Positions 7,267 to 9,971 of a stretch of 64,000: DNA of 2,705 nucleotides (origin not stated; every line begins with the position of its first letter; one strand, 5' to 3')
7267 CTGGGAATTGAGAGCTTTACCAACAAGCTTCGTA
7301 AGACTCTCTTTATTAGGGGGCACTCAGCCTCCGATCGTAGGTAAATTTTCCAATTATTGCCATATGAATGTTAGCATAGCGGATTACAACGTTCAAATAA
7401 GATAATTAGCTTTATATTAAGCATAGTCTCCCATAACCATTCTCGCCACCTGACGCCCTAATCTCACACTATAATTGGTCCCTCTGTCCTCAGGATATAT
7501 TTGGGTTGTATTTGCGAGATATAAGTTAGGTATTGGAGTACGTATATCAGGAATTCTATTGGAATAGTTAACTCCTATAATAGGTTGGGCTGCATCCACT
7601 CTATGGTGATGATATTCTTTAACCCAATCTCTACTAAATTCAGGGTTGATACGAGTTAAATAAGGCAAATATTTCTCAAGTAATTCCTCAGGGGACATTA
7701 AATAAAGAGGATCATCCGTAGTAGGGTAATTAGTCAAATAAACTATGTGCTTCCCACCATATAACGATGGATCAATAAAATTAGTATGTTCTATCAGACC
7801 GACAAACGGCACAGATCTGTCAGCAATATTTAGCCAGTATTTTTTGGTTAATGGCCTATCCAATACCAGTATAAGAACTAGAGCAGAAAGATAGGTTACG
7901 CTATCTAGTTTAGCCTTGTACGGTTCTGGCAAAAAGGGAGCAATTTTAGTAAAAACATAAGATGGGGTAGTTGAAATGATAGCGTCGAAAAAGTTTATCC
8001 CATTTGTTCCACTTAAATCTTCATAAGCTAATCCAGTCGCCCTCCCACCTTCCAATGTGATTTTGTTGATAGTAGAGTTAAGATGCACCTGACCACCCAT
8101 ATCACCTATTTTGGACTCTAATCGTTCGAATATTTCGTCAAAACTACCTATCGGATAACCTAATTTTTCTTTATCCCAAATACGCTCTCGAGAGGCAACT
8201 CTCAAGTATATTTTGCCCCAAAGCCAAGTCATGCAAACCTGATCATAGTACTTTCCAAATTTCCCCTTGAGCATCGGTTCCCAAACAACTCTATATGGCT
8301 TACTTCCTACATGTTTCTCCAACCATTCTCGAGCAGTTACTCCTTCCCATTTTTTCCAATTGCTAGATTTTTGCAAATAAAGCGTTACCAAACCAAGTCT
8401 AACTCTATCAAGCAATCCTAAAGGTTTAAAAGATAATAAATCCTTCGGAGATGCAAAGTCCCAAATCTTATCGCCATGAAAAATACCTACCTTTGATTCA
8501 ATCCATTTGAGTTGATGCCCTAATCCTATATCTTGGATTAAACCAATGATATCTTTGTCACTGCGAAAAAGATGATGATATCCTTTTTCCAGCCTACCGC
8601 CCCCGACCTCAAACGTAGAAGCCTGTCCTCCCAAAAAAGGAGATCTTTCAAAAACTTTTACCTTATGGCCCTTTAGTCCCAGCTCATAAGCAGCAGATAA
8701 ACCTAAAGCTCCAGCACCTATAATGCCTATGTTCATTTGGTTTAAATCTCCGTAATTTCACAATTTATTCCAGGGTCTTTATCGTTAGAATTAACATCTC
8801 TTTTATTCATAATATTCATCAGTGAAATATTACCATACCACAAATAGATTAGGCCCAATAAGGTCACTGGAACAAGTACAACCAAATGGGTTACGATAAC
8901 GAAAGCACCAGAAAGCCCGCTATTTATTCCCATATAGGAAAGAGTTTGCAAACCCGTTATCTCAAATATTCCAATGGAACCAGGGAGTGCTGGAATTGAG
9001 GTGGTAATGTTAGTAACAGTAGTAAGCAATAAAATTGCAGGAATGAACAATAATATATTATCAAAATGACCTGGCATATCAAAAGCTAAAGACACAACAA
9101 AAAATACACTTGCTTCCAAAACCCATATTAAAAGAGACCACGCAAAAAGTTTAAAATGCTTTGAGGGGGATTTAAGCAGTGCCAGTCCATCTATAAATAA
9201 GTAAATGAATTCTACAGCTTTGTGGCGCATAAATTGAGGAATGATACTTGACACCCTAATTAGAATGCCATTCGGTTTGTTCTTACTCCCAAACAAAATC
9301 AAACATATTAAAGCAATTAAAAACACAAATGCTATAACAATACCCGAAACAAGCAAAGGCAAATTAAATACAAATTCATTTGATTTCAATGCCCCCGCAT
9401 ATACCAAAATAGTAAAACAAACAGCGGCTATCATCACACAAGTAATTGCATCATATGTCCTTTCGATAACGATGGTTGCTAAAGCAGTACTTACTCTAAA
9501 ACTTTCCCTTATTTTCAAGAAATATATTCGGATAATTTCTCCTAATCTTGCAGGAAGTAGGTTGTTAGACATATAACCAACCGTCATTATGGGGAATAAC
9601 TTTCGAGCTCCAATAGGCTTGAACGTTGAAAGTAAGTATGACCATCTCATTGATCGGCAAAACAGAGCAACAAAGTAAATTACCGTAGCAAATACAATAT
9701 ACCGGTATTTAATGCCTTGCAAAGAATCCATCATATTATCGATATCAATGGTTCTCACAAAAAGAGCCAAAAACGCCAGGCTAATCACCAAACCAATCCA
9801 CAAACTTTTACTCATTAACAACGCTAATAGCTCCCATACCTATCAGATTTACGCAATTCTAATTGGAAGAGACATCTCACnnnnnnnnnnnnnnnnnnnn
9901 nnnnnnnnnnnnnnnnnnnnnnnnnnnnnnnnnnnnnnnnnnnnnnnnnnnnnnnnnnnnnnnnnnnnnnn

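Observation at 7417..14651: Four-gene envelope cluster of unknown function: FAD oxidoreductase, flippase-like protein, PMT/ArnT-like GT-C protein, Chlor_Arch_YYY protein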

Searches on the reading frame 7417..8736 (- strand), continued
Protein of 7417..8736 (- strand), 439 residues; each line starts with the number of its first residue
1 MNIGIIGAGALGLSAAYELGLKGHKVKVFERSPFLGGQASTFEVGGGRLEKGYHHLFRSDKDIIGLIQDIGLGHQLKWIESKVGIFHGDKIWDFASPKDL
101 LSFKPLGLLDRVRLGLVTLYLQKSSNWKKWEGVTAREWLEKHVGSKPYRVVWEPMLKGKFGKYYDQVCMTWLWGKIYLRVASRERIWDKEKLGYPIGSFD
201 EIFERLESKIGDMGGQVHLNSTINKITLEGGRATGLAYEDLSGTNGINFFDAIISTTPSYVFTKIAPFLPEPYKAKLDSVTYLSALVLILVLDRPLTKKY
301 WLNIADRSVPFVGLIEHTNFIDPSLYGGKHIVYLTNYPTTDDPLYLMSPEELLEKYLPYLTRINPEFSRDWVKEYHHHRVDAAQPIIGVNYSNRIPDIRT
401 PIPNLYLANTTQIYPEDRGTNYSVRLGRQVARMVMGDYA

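Call 101: find_encoding_contigs(protein=P0394, flank=6000, max_places=1)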
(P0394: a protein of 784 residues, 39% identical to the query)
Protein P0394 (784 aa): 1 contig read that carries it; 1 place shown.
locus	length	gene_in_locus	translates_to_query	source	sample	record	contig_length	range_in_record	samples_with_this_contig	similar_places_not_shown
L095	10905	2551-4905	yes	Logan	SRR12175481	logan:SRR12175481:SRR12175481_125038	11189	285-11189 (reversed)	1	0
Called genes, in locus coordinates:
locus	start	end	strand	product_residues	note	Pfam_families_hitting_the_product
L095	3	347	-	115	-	?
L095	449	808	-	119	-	PF05542:DUF760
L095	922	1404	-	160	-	PF04079:SMC_ScpB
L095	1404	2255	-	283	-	PF00005:ABC_tran, PF13304:AAA_21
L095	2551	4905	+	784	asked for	PF03706:LPG_synthase_TM, PF01946:Thi4 (weak), PF07992:Pyr_redox_2 (weak), PF00890:FAD_binding_2, PF01266:DAO, PF01593:Amino_oxidase, PF12831:FAD_oxidored, PF13450:NAD_binding_8, +4 more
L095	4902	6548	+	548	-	-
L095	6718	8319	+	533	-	PF13167:GTP-bdg_N, PF16360:GTP-bdg_M, PF01926:MMR_HSR1, PF02421:FeoB_N (faint)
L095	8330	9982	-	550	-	PF03109:ABC1, PF27536:UbiB_helical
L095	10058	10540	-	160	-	PF00571:CBS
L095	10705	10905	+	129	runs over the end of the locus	PF04020:Phage_holin_4_2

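Call 102: find_encoding_contigs(protein=P0411, flank=6000, max_places=1)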
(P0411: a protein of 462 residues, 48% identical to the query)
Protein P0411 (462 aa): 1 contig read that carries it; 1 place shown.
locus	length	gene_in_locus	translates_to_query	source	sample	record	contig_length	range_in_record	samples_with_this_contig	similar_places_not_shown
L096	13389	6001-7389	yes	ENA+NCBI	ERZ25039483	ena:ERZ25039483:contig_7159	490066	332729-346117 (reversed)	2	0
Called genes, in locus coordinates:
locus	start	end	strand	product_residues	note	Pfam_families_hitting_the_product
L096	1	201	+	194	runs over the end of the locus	PF13560:HTH_31, PF01381:HTH_3, PF12844:HTH_19 (faint), PF13443:HTH_26 (weak), PF07883:Cupin_2, PF02311:AraC_binding (weak)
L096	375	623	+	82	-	-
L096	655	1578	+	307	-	PF04069:OpuAC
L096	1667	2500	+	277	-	PF00528:BPD_transp_1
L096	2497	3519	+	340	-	PF00005:ABC_tran, PF13304:AAA_21 (weak)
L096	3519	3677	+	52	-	-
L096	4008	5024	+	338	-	PF13641:Glyco_tranf_2_3, PF00535:Glycos_transf_2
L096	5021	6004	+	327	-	PF03706:LPG_synthase_TM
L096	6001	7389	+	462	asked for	PF07992:Pyr_redox_2 (faint), PF00070:Pyr_redox (faint), PF01266:DAO, PF05834:Lycopene_cycl (faint), PF13450:NAD_binding_8, PF01593:Amino_oxidase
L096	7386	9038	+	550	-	-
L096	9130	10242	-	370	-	-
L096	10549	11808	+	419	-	PF06609:TRI12, PF07690:MFS_1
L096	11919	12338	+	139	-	PF00582:Usp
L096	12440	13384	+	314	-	PF00781:DAGK_cat, PF01513:NAD_kinase (weak)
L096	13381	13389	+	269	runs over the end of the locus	PF00149:Metallophos, PF12850:Metallophos_2, PF14582:Metallophos_3 (faint)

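Call 103: find_encoding_contigs(protein=P0424, flank=6000, max_places=1)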
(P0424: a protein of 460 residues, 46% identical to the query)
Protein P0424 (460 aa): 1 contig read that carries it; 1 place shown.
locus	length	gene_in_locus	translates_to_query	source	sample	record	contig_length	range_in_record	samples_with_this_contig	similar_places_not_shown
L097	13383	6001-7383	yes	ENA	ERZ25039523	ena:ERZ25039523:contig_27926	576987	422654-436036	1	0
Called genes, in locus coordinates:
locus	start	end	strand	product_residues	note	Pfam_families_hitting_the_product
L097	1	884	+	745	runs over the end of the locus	-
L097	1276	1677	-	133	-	-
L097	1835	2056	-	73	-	-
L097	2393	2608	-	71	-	-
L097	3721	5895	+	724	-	PF00535:Glycos_transf_2, PF13641:Glyco_tranf_2_3, PF03706:LPG_synthase_TM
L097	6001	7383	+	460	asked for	PF07992:Pyr_redox_2 (weak), PF00070:Pyr_redox (faint), PF00890:FAD_binding_2 (faint), PF01266:DAO, PF01593:Amino_oxidase, PF12831:FAD_oxidored (weak), PF13450:NAD_binding_8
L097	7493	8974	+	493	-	-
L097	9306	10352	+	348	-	PF13506:Glyco_transf_21 (weak), PF13641:Glyco_tranf_2_3, PF00535:Glycos_transf_2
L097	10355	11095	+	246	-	PF00583:Acetyltransf_1, PF13673:Acetyltransf_10 (weak), PF13508:Acetyltransf_7, PF08445:FR47 (weak)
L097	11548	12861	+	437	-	PF00155:Aminotran_1_2 (faint), PF01041:DegT_DnrJ_EryC1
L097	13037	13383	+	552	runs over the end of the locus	-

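Call 104: find_encoding_contigs(protein=P0414, flank=6000, max_places=1)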
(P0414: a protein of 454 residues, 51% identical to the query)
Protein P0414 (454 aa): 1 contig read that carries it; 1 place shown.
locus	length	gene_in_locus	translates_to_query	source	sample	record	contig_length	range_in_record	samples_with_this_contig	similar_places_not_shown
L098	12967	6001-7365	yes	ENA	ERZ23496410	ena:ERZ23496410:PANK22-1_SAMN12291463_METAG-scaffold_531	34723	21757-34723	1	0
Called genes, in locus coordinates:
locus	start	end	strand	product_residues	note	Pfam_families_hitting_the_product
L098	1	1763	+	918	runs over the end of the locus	-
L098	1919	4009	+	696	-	-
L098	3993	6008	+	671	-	-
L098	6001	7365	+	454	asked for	PF00890:FAD_binding_2 (weak), PF01266:DAO, PF01494:FAD_binding_3 (weak), PF01946:Thi4 (weak), PF07992:Pyr_redox_2 (weak), PF12831:FAD_oxidored (weak), PF01593:Amino_oxidase, PF13450:NAD_binding_8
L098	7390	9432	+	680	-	-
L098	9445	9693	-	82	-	PF04359:DUF493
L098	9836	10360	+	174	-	PF13669:Glyoxalase_4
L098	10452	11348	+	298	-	PF00753:Lactamase_B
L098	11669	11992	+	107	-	PF11196:DUF2834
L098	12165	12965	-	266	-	?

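Call 106: search_protein_families(library=pfam, proteins=[L092:8401-10038:+, L093:8371-9933:+, L093:9930-11624:+, L093:11664-13244:+, L096:7386-9038:+, L097:7493-8974:+, L095:4902-6548:+, L098:7390-9432:+, L098:3993-6008:+, L091:375-1814:+], max_evalue=1)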
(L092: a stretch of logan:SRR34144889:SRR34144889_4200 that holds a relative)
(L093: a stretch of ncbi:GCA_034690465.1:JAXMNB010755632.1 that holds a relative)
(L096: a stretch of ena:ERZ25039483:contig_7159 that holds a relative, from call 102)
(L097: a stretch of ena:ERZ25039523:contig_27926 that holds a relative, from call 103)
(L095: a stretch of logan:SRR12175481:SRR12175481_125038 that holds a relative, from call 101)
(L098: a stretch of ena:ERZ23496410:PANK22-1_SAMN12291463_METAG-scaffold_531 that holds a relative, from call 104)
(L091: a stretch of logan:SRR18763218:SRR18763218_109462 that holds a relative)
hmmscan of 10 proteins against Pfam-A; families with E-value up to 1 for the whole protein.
L092:8401-10038:+ (545 aa): 0 families

L093:8371-9933:+ (520 aa): 1 family
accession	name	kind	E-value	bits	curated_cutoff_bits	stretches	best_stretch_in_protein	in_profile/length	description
PF06955.19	XET_C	-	0.47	10.7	31.3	1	389-405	10-26/47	Xyloglucan endo-transglycosylase (XET) C-terminus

L093:9930-11624:+ (564 aa): 1 family
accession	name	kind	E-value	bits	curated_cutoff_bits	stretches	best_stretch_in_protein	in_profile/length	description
PF05328.17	CybS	-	0.12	12.6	27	0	323-371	13-60/133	CybS, succinate dehydrogenase cytochrome B small subunit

L093:11664-13244:+ (526 aa): 0 families

L096:7386-9038:+ (550 aa): 0 families

L097:7493-8974:+ (493 aa): 2 families
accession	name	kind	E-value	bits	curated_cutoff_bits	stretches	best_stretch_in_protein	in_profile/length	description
PF13231.12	PMT_2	-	0.0017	19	26.1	1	92-252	3-157/160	Dolichyl-phosphate-mannose-protein mannosyltransferase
PF04964.19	Flp_Fap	-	0.14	12.4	32.2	1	165-178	13-26/46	Flp/Fap pilin component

L095:4902-6548:+ (548 aa): 0 families

L098:7390-9432:+ (680 aa): 0 families

L098:3993-6008:+ (671 aa): 0 families

L091:375-1814:+ (479 aa): 0 families

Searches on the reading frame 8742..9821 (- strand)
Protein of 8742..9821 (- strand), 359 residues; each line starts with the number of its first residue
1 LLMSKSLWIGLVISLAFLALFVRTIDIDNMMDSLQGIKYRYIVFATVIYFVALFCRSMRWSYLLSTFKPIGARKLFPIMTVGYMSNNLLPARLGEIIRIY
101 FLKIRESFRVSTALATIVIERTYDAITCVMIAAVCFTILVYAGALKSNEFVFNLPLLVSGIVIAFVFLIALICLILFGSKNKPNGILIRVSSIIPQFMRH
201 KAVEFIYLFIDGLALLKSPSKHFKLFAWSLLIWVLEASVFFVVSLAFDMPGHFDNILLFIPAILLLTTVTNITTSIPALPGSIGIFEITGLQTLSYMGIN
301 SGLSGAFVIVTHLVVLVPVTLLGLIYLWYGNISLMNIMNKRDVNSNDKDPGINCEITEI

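Call 4: search_protein_families(library=ncbifam, proteins=[window:8742-9821:-], max_evalue=0.01)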
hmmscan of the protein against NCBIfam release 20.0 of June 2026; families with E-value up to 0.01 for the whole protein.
window:8742-9821:- (359 aa): 1 family
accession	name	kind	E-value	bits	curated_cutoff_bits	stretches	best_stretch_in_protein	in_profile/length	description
TIGR00374.1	TIGR00374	subfamily_domain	3.5e-27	95.7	43.2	1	11-333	1-316/323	flippase-like domain-containing protein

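Call 5: search_protein_families(library=pfam, proteins=[window:8742-9821:-], max_evalue=0.01)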
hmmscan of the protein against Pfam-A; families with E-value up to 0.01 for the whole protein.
window:8742-9821:- (359 aa): 1 family
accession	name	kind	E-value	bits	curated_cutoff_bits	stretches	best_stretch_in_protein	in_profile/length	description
PF03706.18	LPG_synthase_TM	-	7.3e-49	167.3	33.4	1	8-323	2-302/302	Lysylphosphatidylglycerol synthase TM region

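Call 27: search_solved_structures(query=window:8742-9821:-, max_evalue=1)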
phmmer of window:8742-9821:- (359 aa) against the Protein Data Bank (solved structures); distinct sequences matched with E-value up to 1: 0.
